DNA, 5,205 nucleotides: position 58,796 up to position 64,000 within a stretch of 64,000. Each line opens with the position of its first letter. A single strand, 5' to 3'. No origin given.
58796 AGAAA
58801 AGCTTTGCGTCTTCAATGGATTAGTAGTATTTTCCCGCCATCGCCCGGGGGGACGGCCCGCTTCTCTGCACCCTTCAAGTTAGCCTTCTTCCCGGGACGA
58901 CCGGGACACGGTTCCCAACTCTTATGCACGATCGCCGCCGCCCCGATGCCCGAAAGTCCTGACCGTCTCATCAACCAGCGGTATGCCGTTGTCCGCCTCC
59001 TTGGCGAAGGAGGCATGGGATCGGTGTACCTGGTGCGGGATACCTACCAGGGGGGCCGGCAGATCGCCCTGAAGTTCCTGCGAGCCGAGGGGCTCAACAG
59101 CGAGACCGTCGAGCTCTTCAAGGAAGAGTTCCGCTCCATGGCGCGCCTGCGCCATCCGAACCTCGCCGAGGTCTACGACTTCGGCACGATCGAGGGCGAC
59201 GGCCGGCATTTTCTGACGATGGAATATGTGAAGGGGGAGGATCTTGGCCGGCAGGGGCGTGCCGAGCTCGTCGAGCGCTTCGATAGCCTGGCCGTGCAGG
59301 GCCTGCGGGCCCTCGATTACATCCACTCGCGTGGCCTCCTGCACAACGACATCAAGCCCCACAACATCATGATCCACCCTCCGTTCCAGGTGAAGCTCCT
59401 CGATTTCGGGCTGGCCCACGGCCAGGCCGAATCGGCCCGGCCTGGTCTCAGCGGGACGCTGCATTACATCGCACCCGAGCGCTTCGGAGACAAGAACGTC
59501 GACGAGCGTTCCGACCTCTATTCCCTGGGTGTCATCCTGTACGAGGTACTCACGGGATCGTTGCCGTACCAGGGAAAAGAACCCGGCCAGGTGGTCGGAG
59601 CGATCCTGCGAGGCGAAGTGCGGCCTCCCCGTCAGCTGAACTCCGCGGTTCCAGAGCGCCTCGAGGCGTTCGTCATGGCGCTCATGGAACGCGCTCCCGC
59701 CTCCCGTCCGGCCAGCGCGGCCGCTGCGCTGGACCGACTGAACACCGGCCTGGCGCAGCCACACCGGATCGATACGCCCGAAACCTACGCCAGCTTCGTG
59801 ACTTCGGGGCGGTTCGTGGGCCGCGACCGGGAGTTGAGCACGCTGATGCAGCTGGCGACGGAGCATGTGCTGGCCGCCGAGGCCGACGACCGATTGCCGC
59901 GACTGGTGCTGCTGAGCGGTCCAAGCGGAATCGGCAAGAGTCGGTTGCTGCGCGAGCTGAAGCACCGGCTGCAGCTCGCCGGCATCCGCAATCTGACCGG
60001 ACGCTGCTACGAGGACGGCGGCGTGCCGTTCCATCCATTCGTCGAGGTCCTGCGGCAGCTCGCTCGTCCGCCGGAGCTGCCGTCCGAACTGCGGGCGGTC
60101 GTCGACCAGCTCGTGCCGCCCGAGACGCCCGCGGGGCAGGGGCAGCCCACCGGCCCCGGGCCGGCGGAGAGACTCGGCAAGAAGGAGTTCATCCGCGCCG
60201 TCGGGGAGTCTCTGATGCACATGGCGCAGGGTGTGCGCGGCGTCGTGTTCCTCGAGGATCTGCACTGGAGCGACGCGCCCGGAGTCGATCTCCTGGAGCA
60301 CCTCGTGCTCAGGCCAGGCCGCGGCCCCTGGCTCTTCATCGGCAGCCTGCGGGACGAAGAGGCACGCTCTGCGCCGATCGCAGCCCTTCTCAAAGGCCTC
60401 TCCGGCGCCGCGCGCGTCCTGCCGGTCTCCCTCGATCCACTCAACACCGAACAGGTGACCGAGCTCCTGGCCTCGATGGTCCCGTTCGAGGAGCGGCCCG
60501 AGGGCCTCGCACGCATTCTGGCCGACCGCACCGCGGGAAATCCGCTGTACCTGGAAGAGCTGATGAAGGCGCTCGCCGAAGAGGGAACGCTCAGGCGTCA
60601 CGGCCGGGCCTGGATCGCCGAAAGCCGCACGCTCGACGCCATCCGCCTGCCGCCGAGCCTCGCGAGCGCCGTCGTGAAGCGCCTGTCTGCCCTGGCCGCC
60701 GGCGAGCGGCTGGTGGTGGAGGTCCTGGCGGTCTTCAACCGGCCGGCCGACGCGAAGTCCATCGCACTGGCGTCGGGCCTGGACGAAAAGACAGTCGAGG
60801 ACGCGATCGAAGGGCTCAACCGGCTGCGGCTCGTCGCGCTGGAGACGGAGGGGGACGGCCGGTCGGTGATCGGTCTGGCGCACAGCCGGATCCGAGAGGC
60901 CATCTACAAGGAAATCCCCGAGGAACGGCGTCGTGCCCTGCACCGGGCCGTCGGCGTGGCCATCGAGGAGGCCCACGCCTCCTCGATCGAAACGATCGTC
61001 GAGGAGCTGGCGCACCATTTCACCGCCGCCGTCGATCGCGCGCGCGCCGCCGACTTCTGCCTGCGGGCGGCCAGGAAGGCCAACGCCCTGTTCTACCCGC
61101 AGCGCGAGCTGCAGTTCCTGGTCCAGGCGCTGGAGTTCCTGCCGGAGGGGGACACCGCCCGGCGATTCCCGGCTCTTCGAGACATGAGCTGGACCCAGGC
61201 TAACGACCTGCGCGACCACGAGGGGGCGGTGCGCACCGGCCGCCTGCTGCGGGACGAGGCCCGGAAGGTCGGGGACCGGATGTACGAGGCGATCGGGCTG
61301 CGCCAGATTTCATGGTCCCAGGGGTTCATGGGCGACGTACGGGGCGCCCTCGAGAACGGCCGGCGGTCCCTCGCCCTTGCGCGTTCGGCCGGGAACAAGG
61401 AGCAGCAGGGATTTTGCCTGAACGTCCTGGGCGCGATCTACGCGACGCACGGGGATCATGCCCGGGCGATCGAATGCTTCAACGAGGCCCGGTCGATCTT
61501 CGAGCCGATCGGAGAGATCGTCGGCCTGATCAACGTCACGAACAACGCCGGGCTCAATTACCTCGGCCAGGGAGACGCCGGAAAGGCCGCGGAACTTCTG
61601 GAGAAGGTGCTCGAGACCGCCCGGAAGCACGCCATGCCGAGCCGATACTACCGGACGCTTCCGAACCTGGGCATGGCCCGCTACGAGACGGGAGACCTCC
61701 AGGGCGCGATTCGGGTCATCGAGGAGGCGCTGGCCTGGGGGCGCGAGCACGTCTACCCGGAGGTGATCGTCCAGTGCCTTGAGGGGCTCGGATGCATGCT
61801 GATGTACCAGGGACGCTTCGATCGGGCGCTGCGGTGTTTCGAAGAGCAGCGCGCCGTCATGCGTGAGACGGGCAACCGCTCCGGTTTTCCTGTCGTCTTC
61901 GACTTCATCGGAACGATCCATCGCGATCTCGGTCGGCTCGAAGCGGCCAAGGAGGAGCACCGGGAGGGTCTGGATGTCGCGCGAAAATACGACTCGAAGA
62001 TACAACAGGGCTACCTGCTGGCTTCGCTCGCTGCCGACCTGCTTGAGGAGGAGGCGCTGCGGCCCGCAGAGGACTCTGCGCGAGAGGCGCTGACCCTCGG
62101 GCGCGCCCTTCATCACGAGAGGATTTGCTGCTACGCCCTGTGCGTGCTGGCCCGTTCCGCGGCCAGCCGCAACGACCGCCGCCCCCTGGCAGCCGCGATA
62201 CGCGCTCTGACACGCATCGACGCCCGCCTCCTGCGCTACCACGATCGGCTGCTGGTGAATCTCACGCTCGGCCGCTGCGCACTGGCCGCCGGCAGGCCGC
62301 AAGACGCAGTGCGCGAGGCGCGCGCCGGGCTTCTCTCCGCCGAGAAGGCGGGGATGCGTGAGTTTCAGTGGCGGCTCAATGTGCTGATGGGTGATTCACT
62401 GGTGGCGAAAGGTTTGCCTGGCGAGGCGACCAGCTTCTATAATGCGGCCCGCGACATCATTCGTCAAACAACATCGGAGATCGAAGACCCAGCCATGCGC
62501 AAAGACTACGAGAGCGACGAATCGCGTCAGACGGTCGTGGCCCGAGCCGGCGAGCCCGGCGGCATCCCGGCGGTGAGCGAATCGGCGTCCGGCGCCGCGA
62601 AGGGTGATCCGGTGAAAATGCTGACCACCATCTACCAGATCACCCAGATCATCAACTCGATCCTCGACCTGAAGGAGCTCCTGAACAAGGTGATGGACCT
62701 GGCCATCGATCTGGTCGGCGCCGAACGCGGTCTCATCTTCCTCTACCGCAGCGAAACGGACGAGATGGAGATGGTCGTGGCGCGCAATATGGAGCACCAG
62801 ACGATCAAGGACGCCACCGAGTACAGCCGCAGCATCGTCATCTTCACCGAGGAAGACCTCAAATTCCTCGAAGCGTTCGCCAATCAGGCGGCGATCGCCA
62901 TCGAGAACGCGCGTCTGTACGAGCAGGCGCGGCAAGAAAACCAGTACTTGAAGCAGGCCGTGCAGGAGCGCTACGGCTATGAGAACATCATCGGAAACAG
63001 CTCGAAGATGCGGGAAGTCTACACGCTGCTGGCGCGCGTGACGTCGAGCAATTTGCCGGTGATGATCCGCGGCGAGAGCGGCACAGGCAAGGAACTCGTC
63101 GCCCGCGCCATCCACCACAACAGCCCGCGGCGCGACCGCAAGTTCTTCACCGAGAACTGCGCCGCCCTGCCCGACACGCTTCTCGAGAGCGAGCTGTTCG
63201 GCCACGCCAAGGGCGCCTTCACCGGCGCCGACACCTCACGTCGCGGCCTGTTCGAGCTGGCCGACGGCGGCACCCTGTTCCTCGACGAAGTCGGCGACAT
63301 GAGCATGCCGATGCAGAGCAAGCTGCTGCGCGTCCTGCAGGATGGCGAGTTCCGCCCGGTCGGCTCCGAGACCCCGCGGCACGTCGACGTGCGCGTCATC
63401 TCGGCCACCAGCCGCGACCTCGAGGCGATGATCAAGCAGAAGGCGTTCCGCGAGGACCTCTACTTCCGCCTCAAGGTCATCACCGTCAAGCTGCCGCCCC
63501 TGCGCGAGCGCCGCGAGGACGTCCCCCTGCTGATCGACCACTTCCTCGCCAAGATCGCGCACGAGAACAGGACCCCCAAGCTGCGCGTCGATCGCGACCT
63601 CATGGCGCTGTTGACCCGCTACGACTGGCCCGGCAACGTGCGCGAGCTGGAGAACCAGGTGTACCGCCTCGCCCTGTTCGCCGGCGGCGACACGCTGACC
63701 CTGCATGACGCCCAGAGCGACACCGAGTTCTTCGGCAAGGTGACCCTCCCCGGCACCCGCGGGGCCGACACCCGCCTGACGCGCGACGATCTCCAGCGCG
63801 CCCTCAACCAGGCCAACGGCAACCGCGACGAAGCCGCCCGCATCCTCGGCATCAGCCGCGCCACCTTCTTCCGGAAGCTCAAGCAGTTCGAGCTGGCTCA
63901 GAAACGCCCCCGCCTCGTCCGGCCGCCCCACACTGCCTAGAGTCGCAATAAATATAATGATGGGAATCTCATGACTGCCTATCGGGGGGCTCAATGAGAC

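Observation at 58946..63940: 1664-aa Ser/Thr kinase-STAND ATPase-TPR-GAF-sigma54 activator fusion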

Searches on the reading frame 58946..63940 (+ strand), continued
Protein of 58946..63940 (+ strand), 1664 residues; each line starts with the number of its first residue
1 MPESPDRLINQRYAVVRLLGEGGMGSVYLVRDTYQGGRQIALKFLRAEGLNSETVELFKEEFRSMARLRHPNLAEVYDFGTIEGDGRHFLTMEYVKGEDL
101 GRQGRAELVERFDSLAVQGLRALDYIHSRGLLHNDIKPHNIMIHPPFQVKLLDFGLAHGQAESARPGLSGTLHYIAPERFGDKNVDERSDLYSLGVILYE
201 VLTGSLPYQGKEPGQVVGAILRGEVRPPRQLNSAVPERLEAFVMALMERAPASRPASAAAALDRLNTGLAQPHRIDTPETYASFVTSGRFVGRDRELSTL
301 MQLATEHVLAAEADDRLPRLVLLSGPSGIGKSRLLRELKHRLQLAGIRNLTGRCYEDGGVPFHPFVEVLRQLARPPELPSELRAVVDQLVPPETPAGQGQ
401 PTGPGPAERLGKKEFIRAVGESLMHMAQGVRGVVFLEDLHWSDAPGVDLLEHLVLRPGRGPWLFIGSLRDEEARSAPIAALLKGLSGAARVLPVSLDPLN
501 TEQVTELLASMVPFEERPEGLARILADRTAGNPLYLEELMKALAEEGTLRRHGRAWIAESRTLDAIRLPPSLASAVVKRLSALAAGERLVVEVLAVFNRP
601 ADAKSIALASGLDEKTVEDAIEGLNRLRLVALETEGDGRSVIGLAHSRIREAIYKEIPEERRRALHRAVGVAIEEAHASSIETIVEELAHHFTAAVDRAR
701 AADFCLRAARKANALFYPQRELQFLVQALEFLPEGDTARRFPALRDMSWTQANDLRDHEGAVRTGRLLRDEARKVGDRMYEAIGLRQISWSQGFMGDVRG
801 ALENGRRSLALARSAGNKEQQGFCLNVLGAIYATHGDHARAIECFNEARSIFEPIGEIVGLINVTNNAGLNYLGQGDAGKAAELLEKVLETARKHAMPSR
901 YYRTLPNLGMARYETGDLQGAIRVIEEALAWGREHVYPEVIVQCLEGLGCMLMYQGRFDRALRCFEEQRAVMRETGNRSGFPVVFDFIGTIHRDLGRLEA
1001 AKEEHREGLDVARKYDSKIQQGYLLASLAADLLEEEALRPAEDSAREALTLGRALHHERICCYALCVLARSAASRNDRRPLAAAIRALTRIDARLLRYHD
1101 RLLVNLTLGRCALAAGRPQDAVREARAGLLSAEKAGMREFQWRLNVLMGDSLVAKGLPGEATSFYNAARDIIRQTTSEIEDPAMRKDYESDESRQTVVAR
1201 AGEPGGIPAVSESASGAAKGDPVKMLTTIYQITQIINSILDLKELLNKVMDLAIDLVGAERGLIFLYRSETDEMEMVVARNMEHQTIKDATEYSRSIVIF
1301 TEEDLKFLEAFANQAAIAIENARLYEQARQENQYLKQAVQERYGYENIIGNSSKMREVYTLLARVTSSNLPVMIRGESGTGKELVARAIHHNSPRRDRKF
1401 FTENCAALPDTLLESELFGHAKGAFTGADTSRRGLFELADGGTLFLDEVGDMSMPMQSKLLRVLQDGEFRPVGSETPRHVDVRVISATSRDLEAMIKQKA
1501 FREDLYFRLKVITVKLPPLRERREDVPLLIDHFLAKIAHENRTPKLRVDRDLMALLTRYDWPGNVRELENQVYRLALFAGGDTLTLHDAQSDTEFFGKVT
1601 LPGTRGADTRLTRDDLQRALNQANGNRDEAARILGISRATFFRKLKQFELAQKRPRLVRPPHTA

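Call 59: find_encoding_contigs(protein=P0048, flank=7000, max_places=1)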
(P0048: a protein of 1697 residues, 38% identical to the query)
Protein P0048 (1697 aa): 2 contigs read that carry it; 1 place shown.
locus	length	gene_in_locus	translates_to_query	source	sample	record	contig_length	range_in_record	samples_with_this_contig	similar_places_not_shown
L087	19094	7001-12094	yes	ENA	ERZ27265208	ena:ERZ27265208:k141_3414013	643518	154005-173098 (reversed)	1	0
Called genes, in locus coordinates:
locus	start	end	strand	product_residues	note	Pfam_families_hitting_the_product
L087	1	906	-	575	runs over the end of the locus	PF13600:DUF4140, PF13598:DUF4139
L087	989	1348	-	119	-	-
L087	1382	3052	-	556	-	PF00437:T2SSE, PF13401:AAA_22 (faint)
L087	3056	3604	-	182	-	PF20660:DUF6812 (faint)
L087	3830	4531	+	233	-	PF03575:Peptidase_S51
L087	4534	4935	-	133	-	PF00392:GntR, PF13730:HTH_36 (weak)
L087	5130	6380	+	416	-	PF07075:NamZ_N, PF20732:NamZ_C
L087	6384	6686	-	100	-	-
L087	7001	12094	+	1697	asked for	PF00069:Pkinase, PF07714:PK_Tyr_Ser-Thr, PF13191:AAA_16, PF17874:TPR_MalT, PF13424:TPR_12, PF01590:GAF, PF13185:GAF_2, PF13492:GAF_3, +12 more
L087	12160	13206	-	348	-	PF04055:Radical_SAM, PF13186:SPASM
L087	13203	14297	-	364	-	PF13439:Glyco_transf_4, PF13477:Glyco_trans_4_2, PF13579:Glyco_trans_4_4, PF20706:GT4-conflict, PF00534:Glycos_transf_1, PF13692:Glyco_trans_1_4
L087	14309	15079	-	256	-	PF00535:Glycos_transf_2, PF13641:Glyco_tranf_2_3 (weak)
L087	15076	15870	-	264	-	PF13512:TPR_18 (weak), PF07719:TPR_2 (faint), PF13525:YfiO, PF13174:TPR_6 (faint)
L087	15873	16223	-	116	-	PF03061:4HBT, PF13279:4HBT_2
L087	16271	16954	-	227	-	PF00834:Ribul_P_3_epim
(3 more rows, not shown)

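Call 84: list_cluster_members(proteins=[L001:7134-9737:+])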
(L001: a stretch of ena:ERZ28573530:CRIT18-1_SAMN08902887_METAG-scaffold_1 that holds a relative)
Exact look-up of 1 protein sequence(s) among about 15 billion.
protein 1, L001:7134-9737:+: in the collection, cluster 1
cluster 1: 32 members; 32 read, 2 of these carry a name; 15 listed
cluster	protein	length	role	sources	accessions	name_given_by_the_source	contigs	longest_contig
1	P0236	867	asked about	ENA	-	-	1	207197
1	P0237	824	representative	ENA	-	-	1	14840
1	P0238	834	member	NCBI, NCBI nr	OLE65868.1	MAG: hypothetical protein AUG03_02265 [Acidobacteria bacterium 13_1_20CM_2_68_14]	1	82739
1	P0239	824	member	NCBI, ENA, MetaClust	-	\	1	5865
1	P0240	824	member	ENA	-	-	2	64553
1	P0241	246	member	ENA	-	-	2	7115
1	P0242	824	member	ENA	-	-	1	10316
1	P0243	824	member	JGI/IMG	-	-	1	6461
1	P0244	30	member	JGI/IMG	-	-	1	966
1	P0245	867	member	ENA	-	-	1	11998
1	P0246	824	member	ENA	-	-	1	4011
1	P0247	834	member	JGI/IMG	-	-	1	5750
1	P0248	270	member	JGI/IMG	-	-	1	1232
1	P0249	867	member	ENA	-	-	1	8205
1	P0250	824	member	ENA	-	-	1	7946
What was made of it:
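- The listed members of the neighbour's cluster show no deleted length (call 84).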

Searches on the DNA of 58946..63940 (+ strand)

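Call 53: search_rna_families(sources=[L082, L083, L084], threshold=gathering)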
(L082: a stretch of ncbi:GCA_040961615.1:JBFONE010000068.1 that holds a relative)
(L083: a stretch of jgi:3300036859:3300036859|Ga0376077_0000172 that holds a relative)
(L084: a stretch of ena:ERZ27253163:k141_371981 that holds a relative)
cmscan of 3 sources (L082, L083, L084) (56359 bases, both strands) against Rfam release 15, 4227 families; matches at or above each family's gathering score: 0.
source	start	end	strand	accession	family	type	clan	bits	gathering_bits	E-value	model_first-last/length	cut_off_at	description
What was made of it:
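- Tried and rejected: Rfam on the three homologous loci found no RNA family in what first looked like a 3-kb gene-less gap (call 53).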
